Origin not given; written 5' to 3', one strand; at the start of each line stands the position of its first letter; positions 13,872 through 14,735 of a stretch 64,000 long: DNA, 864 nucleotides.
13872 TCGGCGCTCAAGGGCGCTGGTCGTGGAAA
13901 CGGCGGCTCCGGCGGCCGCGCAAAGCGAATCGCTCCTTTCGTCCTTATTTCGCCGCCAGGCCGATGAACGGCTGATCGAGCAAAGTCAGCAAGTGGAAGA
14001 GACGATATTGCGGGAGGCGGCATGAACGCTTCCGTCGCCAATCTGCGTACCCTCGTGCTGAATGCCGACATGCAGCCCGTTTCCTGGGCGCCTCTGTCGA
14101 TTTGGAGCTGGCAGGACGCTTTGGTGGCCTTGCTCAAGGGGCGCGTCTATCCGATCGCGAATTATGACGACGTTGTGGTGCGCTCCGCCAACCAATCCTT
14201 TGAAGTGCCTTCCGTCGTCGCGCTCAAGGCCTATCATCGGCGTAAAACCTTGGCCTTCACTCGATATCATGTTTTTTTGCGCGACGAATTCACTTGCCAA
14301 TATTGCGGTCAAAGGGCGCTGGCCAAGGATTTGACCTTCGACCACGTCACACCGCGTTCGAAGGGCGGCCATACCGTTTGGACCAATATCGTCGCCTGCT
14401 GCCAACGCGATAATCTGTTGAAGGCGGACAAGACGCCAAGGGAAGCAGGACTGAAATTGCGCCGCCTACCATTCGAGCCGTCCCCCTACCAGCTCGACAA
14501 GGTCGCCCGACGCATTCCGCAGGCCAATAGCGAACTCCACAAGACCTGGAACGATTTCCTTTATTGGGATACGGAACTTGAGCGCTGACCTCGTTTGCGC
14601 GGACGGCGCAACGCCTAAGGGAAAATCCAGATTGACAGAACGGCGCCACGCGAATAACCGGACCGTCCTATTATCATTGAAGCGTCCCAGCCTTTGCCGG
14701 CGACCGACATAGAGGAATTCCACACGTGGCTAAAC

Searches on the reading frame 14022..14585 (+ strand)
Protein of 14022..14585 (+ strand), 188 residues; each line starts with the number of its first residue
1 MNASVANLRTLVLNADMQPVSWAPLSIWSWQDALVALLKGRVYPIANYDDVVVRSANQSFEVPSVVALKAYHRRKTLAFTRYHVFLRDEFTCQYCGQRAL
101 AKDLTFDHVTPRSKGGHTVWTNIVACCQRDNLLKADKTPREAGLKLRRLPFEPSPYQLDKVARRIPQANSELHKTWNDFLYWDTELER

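Call 6: search_protein_families(library=pfam, proteins=[window:14022-14585:+], max_evalue=0.1)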
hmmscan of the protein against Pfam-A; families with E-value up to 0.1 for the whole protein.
window:14022-14585:+ (188 aa): 3 families
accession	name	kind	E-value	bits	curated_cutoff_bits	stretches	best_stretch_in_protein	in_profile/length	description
PF14279.12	HNH_5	-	4.3e-12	46.2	27.5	1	92-141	1-50/56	HNH endonuclease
PF01844.29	HNH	-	4e-11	43.3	21.4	1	92-136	1-46/47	HNH endonuclease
PF13395.12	HNH_4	-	0.00051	20.4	22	1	92-139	1-53/54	HNH endonuclease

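Call 7: search_protein_families(library=ncbifam, proteins=[window:14022-14585:+], max_evalue=0.1)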
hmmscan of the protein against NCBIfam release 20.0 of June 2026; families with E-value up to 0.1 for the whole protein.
window:14022-14585:+ (188 aa): 5 families
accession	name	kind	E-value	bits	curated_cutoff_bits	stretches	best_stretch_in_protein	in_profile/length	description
NF049971.1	CRISPR_Cas9d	exception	1.1e-11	44.1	375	1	76-141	532-600/986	type II CRISPR RNA-guided endonuclease Cas9d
NF040563.1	guided_IscB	equivalog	1.2e-09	37.7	175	1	41-138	144-239/314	RNA-guided endonuclease IscB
NF038221.1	IcmJ_DotN_IVB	equivalog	0.0005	19.6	100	1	69-99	19-52/205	type IVB secretion system protein IcmJDotN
TIGR02646.1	TIGR02646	subfamily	0.0087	16.1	52.15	1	89-131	24-68/144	retron system putative HNH endonuclease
NF041761.1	PtuB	equivalog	0.054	13.3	150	1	91-130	47-90/218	retron Ec78 anti-phage system effector HNH endonuclease PtuB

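Call 8: find_homologous_proteins(query=window:14022-14585:+)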
Query window:14022-14585:+ (188 aa): 5613 proteins with E <= 0.001 among 5713 candidates; the best 120 are listed.
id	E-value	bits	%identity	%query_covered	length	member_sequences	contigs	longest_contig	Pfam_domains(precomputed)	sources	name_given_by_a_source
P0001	7.0e-116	403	91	100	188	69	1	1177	PF01844.30,PF14279.13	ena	-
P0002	8.1e-113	393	88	100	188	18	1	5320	PF01844.30,PF14279.13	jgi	jgi:5-methylcytosine-specific restriction endonuclease McrA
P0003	1.3e-109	382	85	99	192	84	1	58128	PF01844.30,PF14279.13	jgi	jgi:5-methylcytosine-specific restriction endonuclease McrA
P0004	2.1e-109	382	87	99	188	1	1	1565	PF01844.30,PF14279.13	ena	-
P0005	2.7e-108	378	84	99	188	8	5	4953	PF01844.30,PF14279.13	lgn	-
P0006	8.4e-106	370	82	100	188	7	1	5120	PF01844.30,PF14279.13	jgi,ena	jgi:5-methylcytosine-specific restriction endonuclease McrA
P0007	5.2e-89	315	72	99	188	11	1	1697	PF01844.30,PF14279.13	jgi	jgi:5-methylcytosine-specific restriction endonuclease McrA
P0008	2.7e-88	313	71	99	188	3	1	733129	PF01844.30,PF14279.13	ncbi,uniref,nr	ncbi:HNH endonuclease [Methylobacterium sp. C25]|uniref:HNH endonuclease n=1 Tax=Methylobacterium sp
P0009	9.2e-88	311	69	99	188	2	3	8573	PF01844.30,PF14279.13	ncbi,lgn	-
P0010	9.4e-88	311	71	99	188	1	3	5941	PF01844.30,PF14279.13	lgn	-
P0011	2.7e-87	310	70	99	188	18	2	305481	PF13395.13,PF01844.30,PF14279.13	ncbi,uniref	ncbi:HNH endonuclease [Microvirga pakistanensis]|uniref:HNH endonuclease n=1 Tax=Microvirga pakistan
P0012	1.8e-86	307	69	99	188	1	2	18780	PF01844.30,PF14279.13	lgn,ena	-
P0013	1.9e-86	307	68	99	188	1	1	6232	PF13395.13,PF01844.30,PF14279.13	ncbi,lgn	-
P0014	1.4e-85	304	68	100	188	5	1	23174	PF01844.30,PF14279.13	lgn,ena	-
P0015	3.0e-85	303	70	99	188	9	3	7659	PF13395.13,PF01844.30,PF14279.13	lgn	-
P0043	2.7e-82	293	67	99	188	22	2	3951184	PF01844.30,PF14279.13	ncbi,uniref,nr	ncbi:HNH endonuclease [Phaeobacter inhibens]|uniref:HNH endonuclease n=1 Tax=Phaeobacter inhibens Ta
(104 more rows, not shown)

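Call 12: find_related_loci(query=A1, collection=genome_contigs, flank=4000)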
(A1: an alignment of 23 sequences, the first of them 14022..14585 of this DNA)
Query A1 (188 aa) in genome_contigs; peptide patterns used: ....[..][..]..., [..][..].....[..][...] (x = any residue, [..] = any of these).
599 stretches matched a pattern (row limit reached: there are more); 579 encode a relative of the query (tblastn E <= 1e-3); the best 80 are kept; 80 distinct loci.
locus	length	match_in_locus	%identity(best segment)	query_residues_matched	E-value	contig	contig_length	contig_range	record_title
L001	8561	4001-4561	86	1-187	4e-114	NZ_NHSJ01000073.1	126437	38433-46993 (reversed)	Rhodoblastus sphagnicola strain DSM 16996 scaffold0073, whole genome shotgun sequence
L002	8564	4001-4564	87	1-188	3e-114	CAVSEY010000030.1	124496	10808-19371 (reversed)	MAG: uncultured proteobacterium isolate MFD01872.bin.1.315 genome assembly, contig: contig_59886, whole genome shotgun s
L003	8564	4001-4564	85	1-188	6e-112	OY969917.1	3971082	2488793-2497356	MAG: uncultured proteobacterium isolate MFD05580.bin.1.54 genome assembly, chromosome: 1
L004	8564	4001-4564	85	1-188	1e-111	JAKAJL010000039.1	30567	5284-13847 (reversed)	MAG: Proteobacteria bacterium isolate WY3.bin95 NODE_2246_length_30567_cov_3.844251, whole genome shotgun sequence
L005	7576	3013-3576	84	1-188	3e-111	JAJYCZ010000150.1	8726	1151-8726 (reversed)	MAG: Proteobacteria bacterium isolate BP9.bin80 NODE_17072_length_8726_cov_4.273171, whole genome shotgun sequence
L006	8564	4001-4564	93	1-188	1e-120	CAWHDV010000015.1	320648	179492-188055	MAG: uncultured Alphaproteobacteria bacterium isolate MFD04752.bin.1.37 genome assembly, contig: contig_32368, whole gen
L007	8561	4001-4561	71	1-187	4e-93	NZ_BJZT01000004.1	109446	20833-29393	Methylobacterium haplocladii strain NBRC 107714 sequence004, whole genome shotgun sequence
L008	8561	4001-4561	71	1-187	2e-92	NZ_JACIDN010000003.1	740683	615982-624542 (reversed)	Methylobacterium brachythecii strain DSM 24105 Ga0373233_03, whole genome shotgun sequence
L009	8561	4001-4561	71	1-187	2e-92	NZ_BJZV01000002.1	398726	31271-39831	Methylobacterium gnaphalii strain NBRC 107716 sequence002, whole genome shotgun sequence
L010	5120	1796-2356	70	1-187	4e-92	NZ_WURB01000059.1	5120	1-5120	Microvirga makkahensis strain KCTC 23863 Scaffold59, whole genome shotgun sequence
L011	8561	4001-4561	70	1-187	1e-91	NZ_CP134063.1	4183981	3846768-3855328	Microvirga sp. M2 chromosome, complete genome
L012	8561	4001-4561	70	1-187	1e-91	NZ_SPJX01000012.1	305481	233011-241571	Microvirga pakistanensis strain NCCP-1258 scaffold4, whole genome shotgun sequence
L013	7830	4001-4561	69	1-187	4e-91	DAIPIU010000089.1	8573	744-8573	MAG TPA_asm: Rubrimonas sp. isolate CTOTU7345 NODE_12138_length_8573_cov_17.483212, whole genome shotgun sequence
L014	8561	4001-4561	69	1-187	3e-91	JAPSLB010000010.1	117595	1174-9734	MAG: Microvirga sp. isolate RH59_bin.009 NODE_168_length_117595_cov_118.080379, whole genome shotgun sequence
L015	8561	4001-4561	69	1-187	2e-90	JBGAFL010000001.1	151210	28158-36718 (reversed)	MAG: Methylobacterium sp. isolate MAG_AAO_H125.74 AAOH125-74_opera_contig_477, whole genome shotgun sequence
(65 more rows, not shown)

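Call 22: search_solved_structures(query=window:14022-14585:+, max_evalue=0.01, show_alignments=2)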
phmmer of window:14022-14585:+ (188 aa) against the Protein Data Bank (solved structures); distinct sequences matched with E-value up to 0.01: 10.
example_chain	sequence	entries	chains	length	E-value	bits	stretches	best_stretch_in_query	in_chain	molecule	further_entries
9k32_A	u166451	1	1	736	6.6e-08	35.9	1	37-144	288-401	HNH nuclease domain-containing protein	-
8w2z_A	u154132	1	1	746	7.6e-08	35.7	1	34-145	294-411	HNH nuclease domain-containing protein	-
8zq9_B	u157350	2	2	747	7.6e-08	35.6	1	34-145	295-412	a protein | HNH nuclease domain-containing protein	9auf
9lgi_A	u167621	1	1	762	8.3e-08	35.5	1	37-144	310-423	HNH nuclease domain-containing protein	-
8w2s_A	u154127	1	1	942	1e-07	35.2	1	34-145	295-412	HNH nuclease domain-containing protein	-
9k30_A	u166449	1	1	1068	6.7e-07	32.6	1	91-166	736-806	TbaIscB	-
8zdr_C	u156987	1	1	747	1.9e-06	31.1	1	34-145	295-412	a protein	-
4h9d_A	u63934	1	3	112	2.7e-05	27.3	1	91-154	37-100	HNH endonuclease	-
8pjr_A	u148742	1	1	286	0.00091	22.4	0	34-51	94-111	SAKe6AC-LB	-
9k31_A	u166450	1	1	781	0.00093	22.3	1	90-146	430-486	YnpsCas9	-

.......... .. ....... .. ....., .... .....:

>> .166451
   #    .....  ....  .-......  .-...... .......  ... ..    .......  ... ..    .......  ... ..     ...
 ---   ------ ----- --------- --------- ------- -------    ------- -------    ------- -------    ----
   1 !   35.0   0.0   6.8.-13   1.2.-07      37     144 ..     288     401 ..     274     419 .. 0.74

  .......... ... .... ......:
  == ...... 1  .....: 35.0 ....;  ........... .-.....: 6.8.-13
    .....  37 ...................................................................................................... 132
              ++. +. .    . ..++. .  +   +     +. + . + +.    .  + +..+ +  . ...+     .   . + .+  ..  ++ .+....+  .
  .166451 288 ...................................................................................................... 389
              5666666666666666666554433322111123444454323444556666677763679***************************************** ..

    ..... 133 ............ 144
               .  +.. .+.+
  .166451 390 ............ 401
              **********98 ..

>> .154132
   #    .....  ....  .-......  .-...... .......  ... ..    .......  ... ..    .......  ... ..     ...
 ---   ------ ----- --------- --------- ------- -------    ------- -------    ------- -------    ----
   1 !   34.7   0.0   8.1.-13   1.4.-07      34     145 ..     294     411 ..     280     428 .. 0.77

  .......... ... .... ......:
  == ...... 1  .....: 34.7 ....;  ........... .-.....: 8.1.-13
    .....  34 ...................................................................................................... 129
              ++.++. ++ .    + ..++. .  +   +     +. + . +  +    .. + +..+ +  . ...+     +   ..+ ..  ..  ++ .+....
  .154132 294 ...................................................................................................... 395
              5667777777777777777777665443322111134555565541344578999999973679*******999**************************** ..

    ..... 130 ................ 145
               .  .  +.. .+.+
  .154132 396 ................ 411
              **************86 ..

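Call 23: search_protein_families(library=padloc, proteins=[window:14022-14585:+], max_evalue=0.1)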
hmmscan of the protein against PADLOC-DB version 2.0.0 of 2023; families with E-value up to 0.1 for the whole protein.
window:14022-14585:+ (188 aa): 20 families
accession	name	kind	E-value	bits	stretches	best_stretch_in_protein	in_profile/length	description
PDLC03418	REase_II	-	2.4e-06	24.9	1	38-137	275-372/372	Type II restriction enzyme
PDLC00315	PtuB1|PtuB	-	2.6e-06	25.4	1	92-142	33-84/227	Unknown function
PDLC04259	PDC-M01B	-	1.1e-05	23.6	1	56-142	61-146/277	-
PDLC00332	PtuB1|PtuB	-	4.9e-05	21.3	1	88-137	46-93/212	Unknown function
PDLC00346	PtuB1|PtuB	-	0.00044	18.2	1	88-132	47-93/214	Unknown function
PDLC00314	PtuB1|PtuB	-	0.00046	18.3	1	87-131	44-90/156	Unknown function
PDLC02859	DpdF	-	0.001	15.6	1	84-147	2-62/545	DpdF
PDLC02924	HNH_I-A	-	0.002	16.2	1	80-134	34-87/198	-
PDLC00322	PtuB1|PtuB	-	0.0023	15.8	1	90-131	45-90/215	Unknown function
PDLC04248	PDC-M01B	-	0.0024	15.8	1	89-142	34-86/216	-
PDLC00324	PtuB1|PtuB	-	0.0024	15.7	1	88-131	41-86/209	Unknown function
PDLC00344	PtuB1|PtuB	-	0.0025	15.6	1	88-132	46-94/213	Unknown function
PDLC00320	PtuB1|PtuB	-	0.0029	15.4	1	90-134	43-88/202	Unknown function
PDLC00351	PtuB1|PtuB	-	0.0031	15.6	1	79-133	46-104/195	Unknown function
PDLC01256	Cas9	-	0.0041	14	1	75-142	497-566/711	"CAS-II-A,CAS-II-B,CAS-II-C; effector__SPE"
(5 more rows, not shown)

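Call 29: find_encoding_contigs(protein=P0043, flank=4000, max_places=2)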
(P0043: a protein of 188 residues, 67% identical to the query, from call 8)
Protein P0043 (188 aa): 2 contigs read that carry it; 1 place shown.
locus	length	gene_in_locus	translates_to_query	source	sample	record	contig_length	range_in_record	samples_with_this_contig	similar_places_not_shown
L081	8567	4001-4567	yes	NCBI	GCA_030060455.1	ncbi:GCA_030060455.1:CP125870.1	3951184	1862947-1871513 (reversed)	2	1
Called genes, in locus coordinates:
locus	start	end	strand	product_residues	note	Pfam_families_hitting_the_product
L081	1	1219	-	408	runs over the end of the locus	PF07690:MFS_1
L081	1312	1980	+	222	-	PF00730:HhH-GPD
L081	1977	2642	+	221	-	PF02230:Abhydrolase_2, PF00561:Abhydrolase_1 (weak), PF03959:FSH1 (weak), PF12146:Hydrolase_4 (faint), PF12697:Abhydrolase_6 (weak), PF01738:DLH, PF00326:Peptidase_S9 (weak)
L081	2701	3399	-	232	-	PF00849:PseudoU_synth_2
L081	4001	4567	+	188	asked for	PF01844:HNH, PF14279:HNH_5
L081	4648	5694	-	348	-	PF02423:OCD_Mu_crystall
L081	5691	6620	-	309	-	PF19420:DDAH_eukar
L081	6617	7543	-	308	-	PF00491:Arginase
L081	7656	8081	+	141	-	PF08279:HTH_11 (weak), PF13404:HTH_AsnC-type, PF13412:HTH_24, PF01037:AsnC_trans_reg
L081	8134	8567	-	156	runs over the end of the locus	PF02600:DsbB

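Call 36: predict_structure(alignment_id=A3)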
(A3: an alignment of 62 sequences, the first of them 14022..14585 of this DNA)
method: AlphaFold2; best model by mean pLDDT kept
length: 188 residues; sequences in the alignment: 62
mean_pLDDT: 80.0   pTM: 0.63
mean pLDDT of the five models: 80.0, 78.0, 76.3, 66.2, 64.4
residues with pLDDT >= 90: 62; 70-90: 86; 50-70: 17; < 50: 23
segments of 3 or more residues with pLDDT < 50: 168-188
pLDDT, mean of each block of 10 residues (from residue 1): 68 78 72 89 87 87 86 69 88 93 91 94 96 96 96 86 63 39 33
secondary structure, 60 per line:
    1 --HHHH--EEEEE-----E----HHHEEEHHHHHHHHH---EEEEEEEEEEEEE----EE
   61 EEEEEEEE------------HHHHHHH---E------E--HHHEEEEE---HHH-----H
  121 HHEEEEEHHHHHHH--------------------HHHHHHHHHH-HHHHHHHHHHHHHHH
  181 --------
elements in order: H3-6 E9-13 E27-29 H30-38 E42-54 E59-68 H81-87 E104-108 E123-127 H128-134 H155-164 H166-180

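Call 41: fold_search(model_id=the predicted structure, library=pdb)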
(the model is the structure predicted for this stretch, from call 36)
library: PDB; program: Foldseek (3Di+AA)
matches with E <= 10: 195; with E <= 0.001: 2
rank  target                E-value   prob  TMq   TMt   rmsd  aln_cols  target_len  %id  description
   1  9k32_A                4.7e-04  1.00  0.32  0.08  11.6        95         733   24  Cryo-EM structure of the NbaCas9-guide RNA-target DNA complex (released 2026-02-04)
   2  9k31_A                5.3e-04  0.99  0.33  0.10  19.3       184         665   19  Cryo-EM structure of the YnpsCas9-guide RNA-target DNA complex (released 2026-02-04)
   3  9lgi_A                1.1e-03  1.00  0.32  0.10  14.2       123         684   24  Cryo-EM structure of a type II-D CRISPR-Cas9 in complex with single-guided RNA and double-stranded DNA (released 2025-08-20)
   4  4ogc                  1.2e-03  1.00  0.27  0.07  10.5       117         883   18  Crystal structure of the Type II-C Cas9 enzyme from Actinomyces naeslundii (released 2014-02-12)
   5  4h9d_A                1.9e-03  1.00  0.28  0.53   2.7        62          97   31  Crystal Structure of Mn-dependent Gme HNH nicking endonuclease from Geobacter metallireducens GS-15, Northeast Structu (released 2012-10-10)
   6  4oge                  1.9e-03  1.00  0.28  0.06  10.3       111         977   19  Crystal structure of the Type II-C Cas9 enzyme from Actinomyces naeslundii (released 2014-02-12)
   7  7enh_A                2.3e-03  1.00  0.30  0.39  15.4       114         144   19  Crystal structure of cas and anti-cas protein complex (released 2022-04-20)
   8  5vgb_A                3.4e-03  1.00  0.30  0.39   1.9        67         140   21  Crystal structure of NmeCas9 HNH domain bound to anti-CRISPR AcrIIC1 (released 2017-08-30)
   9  8f43                  4.6e-03  1.00  0.31  0.51   1.8        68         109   24  HNH Nuclease Domain from G. stearothermophilus Cas9, K597A mutant (released 2022-12-21)
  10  4h9d_C                6.3e-03  1.00  0.29  0.63   3.5        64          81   28  Crystal Structure of Mn-dependent Gme HNH nicking endonuclease from Geobacter metallireducens GS-15, Northeast Structu (released 2012-10-10)
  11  4h9d_B                6.8e-03  1.00  0.25  0.50   3.9        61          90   26  Crystal Structure of Mn-dependent Gme HNH nicking endonuclease from Geobacter metallireducens GS-15, Northeast Structu (released 2012-10-10)
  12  6ghc_B                6.8e-03  0.93  0.29  0.19  15.7       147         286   15  Modification dependent EcoKMcrA restriction endonuclease (released 2018-08-08)
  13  9j1y_A                9.9e-03  1.00  0.30  0.39   1.8        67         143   22  Crystal structure of Nme1Cas9 HNH domain bound to anti-CRISPR AcrIIC1Boe. (released 2026-03-04)
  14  8zcz_A                9.9e-03  0.99  0.31  0.07  15.4       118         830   19  Cryo-EM structure of eSaCas9_NNG-guide RNA-target DNA complex in an interrogation state (released 2025-11-05)
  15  9j1z_A                1.1e-02  1.00  0.30  0.40   1.9        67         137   21  Crystal structure of Nme1Cas9 HNH domain bound to anti-CRISPR AcrIIC1Nme1ST (released 2026-03-04)
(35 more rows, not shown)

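Call 42: find_related_loci(query=window:14022-14585:+, collection=metagenome_contigs, flank=2000)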
Query window:14022-14585:+ (188 aa) in metagenome_contigs; peptide patterns used: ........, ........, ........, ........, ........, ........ (x = any residue, [..] = any of these).
345 stretches matched a pattern; 233 encode a relative of the query (tblastn E <= 1e-3); the best 80 are kept; 80 distinct loci.
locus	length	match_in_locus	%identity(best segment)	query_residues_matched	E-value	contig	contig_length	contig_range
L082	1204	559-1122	100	1-188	1e-140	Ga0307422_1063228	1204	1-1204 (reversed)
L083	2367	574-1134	91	1-187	3e-126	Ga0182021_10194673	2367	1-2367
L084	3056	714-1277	91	1-188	1e-123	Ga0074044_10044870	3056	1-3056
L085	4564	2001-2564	90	1-188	3e-118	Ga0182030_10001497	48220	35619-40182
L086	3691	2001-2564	89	1-188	3e-118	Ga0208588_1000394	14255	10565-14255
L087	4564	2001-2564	89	1-188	2e-117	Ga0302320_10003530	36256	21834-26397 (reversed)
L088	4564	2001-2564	89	1-188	2e-117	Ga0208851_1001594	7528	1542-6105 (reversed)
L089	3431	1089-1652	88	1-188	2e-119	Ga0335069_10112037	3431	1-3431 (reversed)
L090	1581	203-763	88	1-187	3e-123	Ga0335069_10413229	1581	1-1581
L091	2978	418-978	86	1-187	2e-115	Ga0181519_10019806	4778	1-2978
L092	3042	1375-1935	84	1-187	1e-114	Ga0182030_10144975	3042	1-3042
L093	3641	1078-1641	82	1-188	3e-109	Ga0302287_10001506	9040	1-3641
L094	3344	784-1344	69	1-187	1e-91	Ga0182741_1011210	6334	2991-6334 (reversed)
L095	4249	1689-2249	69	1-187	2e-91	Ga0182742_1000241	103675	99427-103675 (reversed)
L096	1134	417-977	67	1-187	9e-97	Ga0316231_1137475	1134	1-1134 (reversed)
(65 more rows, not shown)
